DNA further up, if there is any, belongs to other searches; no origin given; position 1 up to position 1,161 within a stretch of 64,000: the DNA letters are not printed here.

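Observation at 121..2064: Higher-GC two-gene operon of unknown Cys-rich proteins adjoining the non-coding region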

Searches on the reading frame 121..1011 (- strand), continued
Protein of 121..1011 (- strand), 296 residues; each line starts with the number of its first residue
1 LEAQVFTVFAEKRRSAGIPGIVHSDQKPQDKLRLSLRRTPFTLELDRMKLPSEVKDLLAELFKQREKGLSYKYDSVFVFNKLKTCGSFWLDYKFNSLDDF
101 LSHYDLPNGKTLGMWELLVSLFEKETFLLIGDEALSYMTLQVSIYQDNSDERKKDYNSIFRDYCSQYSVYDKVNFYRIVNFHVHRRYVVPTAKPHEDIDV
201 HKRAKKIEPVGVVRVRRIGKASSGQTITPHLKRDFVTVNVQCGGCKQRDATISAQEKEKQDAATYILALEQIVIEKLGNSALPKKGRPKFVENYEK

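Call 43: find_encoding_contigs(protein=P0009, flank=8000, max_places=3)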
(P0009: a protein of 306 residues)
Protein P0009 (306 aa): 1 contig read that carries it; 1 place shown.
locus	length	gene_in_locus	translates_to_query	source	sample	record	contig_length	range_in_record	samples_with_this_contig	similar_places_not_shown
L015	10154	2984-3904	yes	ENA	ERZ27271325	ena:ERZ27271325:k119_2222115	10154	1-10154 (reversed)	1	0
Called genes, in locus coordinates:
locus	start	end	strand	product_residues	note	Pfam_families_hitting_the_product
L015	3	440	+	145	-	?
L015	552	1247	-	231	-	-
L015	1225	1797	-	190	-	PF04542:Sigma70_r2, PF08281:Sigma70_r4_2, PF04545:Sigma70_r4 (weak)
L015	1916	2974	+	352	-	-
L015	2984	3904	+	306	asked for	-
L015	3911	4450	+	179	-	-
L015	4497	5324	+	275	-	PF01435:Peptidase_M48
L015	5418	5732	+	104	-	-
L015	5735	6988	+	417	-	PF00587:tRNA-synt_2b, PF03129:HGTP_anticodon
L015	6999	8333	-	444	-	PF01979:Amidohydro_1, PF07969:Amidohydro_3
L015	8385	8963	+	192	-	PF02698:DUF218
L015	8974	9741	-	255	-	PF01978:TrmB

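Call 52: find_encoding_contigs(protein=P0013, flank=8000, max_places=3)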
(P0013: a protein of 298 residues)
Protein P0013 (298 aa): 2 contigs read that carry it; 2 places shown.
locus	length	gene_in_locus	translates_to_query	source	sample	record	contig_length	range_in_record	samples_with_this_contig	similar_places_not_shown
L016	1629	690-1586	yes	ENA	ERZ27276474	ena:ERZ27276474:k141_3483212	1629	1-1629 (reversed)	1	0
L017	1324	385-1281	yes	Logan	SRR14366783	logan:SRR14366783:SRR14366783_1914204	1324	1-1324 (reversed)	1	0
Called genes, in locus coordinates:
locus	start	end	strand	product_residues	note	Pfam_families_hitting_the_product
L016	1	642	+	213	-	?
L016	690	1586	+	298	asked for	-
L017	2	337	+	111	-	?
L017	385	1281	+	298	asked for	-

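Call 53: find_encoding_contigs(protein=P0024, flank=8000, max_places=3)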
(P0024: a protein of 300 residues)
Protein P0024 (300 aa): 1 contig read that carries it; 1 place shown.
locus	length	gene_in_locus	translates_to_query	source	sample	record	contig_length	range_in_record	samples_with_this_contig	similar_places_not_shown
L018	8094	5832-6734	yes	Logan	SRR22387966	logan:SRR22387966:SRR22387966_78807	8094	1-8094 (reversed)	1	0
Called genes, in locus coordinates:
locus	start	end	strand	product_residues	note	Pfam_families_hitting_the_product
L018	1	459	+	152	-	?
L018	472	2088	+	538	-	PF01293:PEPCK_ATP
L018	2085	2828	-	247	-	PF01996:F420_ligase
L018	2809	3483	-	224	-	PF01791:DeoC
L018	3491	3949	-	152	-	PF05014:Nuc_deoxyrib_tr (weak)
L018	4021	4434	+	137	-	PF27217:AF_0155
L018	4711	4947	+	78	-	-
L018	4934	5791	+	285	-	-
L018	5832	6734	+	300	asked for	-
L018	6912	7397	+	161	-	PF20603:Bact_hydrolase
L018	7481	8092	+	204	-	?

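Call 55: search_protein_families(library=pfam, proteins=[L006:2881-4017:+, L004:1594-1833:-, L013:106-345:+, L015:3911-4450:+, L013:2687-3130:+, L018:4711-4947:+, L005:9533-10333:+], max_evalue=0.01)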
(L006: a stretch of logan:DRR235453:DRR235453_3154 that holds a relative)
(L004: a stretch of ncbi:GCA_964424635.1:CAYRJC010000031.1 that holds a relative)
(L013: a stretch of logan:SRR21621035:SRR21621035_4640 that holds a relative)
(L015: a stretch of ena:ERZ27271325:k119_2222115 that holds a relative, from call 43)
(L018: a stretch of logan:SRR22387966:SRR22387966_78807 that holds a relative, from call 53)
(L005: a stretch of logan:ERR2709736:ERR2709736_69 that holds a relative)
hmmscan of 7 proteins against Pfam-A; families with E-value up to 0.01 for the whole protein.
L006:2881-4017:+ (379 aa): 1 family
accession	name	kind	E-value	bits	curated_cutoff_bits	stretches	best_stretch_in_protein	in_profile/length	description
PF08040.16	NADH_oxidored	-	0.0021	18.1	27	0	309-326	15-32/58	MNLL subunit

L004:1594-1833:- (79 aa): 0 families

L013:106-345:+ (79 aa): 0 families

L015:3911-4450:+ (179 aa): 1 family
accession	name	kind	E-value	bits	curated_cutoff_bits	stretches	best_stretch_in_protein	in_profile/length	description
PF13441.11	Gly-zipper_YMGG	-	0.0029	17.7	28.9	0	114-128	8-22/45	YMGG-like Gly-zipper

L013:2687-3130:+ (147 aa): 0 families

L018:4711-4947:+ (78 aa): 1 family
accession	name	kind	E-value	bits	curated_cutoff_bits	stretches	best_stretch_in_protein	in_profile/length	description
PF12368.13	Rhodanese_C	-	0.0058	17.4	26.9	0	30-65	6-35/66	Rhodanase C-terminal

L005:9533-10333:+ (266 aa): 0 families

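Call 66: fold_search(model_id=the predicted structure, library=viral)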
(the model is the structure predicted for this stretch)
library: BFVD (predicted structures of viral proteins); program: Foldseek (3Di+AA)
matches with E <= 10: 104; with E <= 0.001: 0
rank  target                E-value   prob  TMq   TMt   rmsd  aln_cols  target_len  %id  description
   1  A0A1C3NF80            7.5e-01  0.08  0.16  0.13  21.8       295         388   14  (no name in the UniProt tables at hand)
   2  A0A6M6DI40            1.1e+00  0.04  0.10  0.06  21.6       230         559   12  (no name in the UniProt tables at hand)
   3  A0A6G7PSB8            1.6e+00  0.08  0.13  0.08  21.7       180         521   13  RNA-dependent RNA polymerase (Fragment) [Pilk tombus-like virus]
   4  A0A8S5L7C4            1.8e+00  0.04  0.09  0.07  21.2       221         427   11  Uncharacterized protein [CrAss-like virus sp. ctt4r3]
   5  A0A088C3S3            1.9e+00  0.08  0.11  0.14  21.5       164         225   11  (no name in the UniProt tables at hand)
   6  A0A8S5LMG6            1.9e+00  0.07  0.11  0.18  16.4       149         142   11  Terminase small subunit [Siphoviridae sp. ctkyH28]
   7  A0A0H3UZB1            2.1e+00  0.13  0.10  0.25  16.2        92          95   13  (no name in the UniProt tables at hand)
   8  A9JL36                2.1e+00  0.02  0.12  0.07  17.8       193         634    9  PB602L [African swine fever virus (isolate Pig/Benin/Ben 97-1/1997)]
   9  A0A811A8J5            2.2e+00  0.05  0.13  0.13  26.1       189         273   14  (no name in the UniProt tables at hand)
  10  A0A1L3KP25            2.2e+00  0.03  0.12  0.10  21.6       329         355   12  Uncharacterized protein [Hubei odonate virus 15]
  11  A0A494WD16            2.3e+00  0.08  0.16  0.25  17.1       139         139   14  (no name in the UniProt tables at hand)
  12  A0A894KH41            2.3e+00  0.02  0.12  0.09  22.6       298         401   15  Clamp protein [Elemess virus]
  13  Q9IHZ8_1              2.4e+00  0.02  0.13  0.04  29.9       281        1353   12  ORF1a polyprotein pp1a [Gill-associated virus (isolate Giant tiger prawn/Australia)]
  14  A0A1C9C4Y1            2.4e+00  0.01  0.09  0.05  29.6       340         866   10  Uncharacterized protein [Heterosigma akashiwo virus 01]
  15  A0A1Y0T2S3            2.9e+00  0.03  0.10  0.14  29.4       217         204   14  Uncharacterized protein [Pseudomonas phage Skulduggery]
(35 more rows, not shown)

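Call 70: search_protein_families(library=padloc, proteins=[window:121-1011:-, P0005, L005:8161-8739:+, L018:4934-5791:+, L013:638-1585:+], max_evalue=1)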
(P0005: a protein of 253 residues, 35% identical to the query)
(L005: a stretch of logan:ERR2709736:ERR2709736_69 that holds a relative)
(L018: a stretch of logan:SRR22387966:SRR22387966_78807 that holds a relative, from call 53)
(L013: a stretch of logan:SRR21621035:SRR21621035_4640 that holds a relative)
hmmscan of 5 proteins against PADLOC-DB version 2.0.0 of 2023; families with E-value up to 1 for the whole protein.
window:121-1011:- (296 aa): 0 families

P0005 (253 aa): 0 families

L005:8161-8739:+ (192 aa): 1 family
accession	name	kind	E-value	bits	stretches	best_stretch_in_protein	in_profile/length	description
PDLC03704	HEase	-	9.4e-06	23.9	1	70-113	30-73/131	homing endonuclease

L018:4934-5791:+ (285 aa): 0 families

L013:638-1585:+ (315 aa): 0 families

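Call 71: search_protein_families(library=ncbifam, proteins=[window:121-1011:-, P0005, L005:8161-8739:+, L018:4934-5791:+, L013:638-1585:+], max_evalue=1)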
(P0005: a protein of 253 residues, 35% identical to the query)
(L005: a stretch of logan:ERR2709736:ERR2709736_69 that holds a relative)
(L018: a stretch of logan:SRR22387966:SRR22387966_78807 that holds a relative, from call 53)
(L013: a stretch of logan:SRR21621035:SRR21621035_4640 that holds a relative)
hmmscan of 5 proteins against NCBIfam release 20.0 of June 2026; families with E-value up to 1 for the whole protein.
window:121-1011:- (296 aa): 2 families
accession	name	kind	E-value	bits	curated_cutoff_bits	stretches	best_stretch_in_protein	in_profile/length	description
TIGR00479.1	rumA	equivalog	0.00018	20.5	183.55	1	185-265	14-87/432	23S rRNA (uracil(1939)-C(5))-methyltransferase RlmD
NF009639.0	PRK13168.1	equivalog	0.038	12.9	458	1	185-267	37-112/446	23S rRNA (uracil(1939)-C(5))-methyltransferase RlmD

P0005 (253 aa): 0 families

L005:8161-8739:+ (192 aa): 0 families

L018:4934-5791:+ (285 aa): 2 families
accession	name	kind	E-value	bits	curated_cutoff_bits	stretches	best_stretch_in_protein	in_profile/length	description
TIGR01947.1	rnfG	subfamily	0.013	15.6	102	1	33-75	101-139/187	RnfABCDGE type electron transport complex subunit G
NF045510.1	4Cys_prefix_kin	domain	0.15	12.4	24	0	92-100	1-9/26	4-Cys prefix domain-containing protein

L013:638-1585:+ (315 aa): 0 families

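Call 73: find_related_loci(query=P0005, collection=viral_contigs, flank=10000)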
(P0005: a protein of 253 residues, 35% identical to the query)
Query P0005 (253 aa) in viral_contigs; peptide patterns used: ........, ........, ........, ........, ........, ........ (x = any residue, [..] = any of these).
8 stretches matched a pattern, but none encodes a relative of the query by tblastn (E <= 1e-3).

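Call 74: search_dna_similar(query=P0005, collection=phages, mode=protein, max_evalue=0.001)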
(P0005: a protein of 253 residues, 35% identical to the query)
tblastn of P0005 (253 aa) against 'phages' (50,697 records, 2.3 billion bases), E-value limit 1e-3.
No match.

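Call 76: search_dna_similar(query=window:121-1011:-, collection=phages, mode=protein, max_evalue=0.01)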
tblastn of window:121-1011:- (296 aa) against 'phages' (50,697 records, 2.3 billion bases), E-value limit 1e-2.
No match.

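Call 80: find_related_loci(query=A2, collection=metagenome_contigs, flank=10000)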
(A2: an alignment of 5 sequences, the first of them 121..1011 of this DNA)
Query A2 (296 aa) in metagenome_contigs; peptide patterns used: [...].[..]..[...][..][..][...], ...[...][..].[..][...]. (x = any residue, [..] = any of these).
265 stretches matched a pattern, but none encodes a relative of the query by tblastn (E <= 1e-3).

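Call 82: find_encoding_contigs(protein=P0051, flank=8000, max_places=4)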
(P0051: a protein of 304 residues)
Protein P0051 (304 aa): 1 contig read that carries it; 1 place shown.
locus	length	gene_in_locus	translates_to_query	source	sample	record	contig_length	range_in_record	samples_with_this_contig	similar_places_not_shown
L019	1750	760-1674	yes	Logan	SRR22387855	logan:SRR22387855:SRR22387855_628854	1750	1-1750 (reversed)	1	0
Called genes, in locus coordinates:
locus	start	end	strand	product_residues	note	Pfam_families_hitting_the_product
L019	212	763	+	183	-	-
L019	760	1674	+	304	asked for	-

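Call 83: find_encoding_contigs(protein=P0036, flank=8000, max_places=4)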
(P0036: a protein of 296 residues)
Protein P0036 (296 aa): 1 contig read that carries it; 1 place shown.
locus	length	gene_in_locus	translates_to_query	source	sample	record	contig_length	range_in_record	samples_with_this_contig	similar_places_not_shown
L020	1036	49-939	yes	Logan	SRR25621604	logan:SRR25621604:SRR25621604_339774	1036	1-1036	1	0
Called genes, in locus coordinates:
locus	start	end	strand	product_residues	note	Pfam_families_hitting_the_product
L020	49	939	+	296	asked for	-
